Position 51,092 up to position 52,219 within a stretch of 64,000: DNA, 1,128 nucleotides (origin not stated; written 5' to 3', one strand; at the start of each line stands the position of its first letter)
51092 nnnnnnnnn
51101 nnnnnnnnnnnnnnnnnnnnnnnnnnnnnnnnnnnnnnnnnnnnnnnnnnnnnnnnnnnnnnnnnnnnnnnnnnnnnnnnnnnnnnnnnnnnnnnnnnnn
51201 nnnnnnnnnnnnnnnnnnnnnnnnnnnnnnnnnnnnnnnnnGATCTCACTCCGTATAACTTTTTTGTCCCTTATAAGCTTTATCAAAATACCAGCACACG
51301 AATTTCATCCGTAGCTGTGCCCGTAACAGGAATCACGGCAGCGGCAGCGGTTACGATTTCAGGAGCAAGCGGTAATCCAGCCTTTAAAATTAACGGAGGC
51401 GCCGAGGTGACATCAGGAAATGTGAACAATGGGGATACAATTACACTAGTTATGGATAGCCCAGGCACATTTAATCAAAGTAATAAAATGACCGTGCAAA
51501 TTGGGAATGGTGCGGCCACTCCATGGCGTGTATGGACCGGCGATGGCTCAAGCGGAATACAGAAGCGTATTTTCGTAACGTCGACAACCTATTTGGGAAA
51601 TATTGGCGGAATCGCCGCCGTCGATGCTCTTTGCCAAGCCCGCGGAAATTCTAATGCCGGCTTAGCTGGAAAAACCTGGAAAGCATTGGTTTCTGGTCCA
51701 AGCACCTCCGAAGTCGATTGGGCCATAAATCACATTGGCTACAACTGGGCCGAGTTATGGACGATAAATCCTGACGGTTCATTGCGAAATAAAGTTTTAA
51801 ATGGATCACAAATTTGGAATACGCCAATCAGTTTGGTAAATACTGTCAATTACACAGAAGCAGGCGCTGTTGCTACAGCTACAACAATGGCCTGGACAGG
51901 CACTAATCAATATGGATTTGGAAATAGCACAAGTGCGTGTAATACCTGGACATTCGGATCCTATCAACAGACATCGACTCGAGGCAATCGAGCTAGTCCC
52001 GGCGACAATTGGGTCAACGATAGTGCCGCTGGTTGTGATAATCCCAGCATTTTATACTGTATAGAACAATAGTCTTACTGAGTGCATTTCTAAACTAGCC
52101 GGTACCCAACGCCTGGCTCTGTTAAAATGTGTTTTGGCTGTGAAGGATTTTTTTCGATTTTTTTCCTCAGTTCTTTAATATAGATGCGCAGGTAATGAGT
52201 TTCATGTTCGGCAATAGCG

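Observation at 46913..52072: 1719-aa lipoprotein with five tandem modules pairing an Ig-like unit with an endostatin-like (DUF1554-type) 4-Cys domain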

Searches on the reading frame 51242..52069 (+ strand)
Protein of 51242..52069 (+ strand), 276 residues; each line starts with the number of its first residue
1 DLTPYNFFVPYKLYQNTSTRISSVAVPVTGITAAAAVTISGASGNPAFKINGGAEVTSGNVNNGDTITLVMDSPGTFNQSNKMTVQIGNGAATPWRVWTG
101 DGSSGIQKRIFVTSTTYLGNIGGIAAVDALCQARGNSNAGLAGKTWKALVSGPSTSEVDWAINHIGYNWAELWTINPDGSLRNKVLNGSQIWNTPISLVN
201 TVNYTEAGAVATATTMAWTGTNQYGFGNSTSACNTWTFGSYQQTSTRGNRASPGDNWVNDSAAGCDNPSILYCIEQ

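Call 74: find_related_loci(query=window:51242-52069:+, collection=viral_contigs, flank=5000)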
Query window:51242-52069:+ (276 aa) in viral_contigs; peptide patterns used: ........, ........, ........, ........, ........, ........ (x = any residue, [..] = any of these).
2 stretches matched a pattern, but none encodes a relative of the query by tblastn (E <= 1e-3).

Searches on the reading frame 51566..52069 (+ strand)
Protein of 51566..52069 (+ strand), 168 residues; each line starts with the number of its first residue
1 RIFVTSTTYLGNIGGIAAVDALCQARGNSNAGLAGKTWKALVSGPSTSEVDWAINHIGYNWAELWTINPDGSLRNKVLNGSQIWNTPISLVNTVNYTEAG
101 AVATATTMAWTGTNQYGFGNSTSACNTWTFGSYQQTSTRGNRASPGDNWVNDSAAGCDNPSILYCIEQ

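Call 8: search_protein_families(library=pfam, proteins=[window:51566-52069:+], max_evalue=10)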
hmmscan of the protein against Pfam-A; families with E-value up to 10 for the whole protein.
window:51566-52069:+ (168 aa): 2 families
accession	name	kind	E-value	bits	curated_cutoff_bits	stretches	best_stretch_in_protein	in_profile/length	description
PF07588.17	DUF1554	-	1.5e-08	35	27.5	1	7-141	2-132/136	Protein of unknown function (DUF1554)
PF06482.17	Endostatin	-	0.0002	21.5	29.4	1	107-167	108-166/170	Collagenase NC10 and Endostatin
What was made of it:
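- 51566..52069 (+): Module 5, C-half: DUF1554 / endostatin-like domain ending ...LYCIEQ-stop. This is the most widely conserved module type. DUF1554 at 35.0 bits and Endostatin at 2e-4 (call 8).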
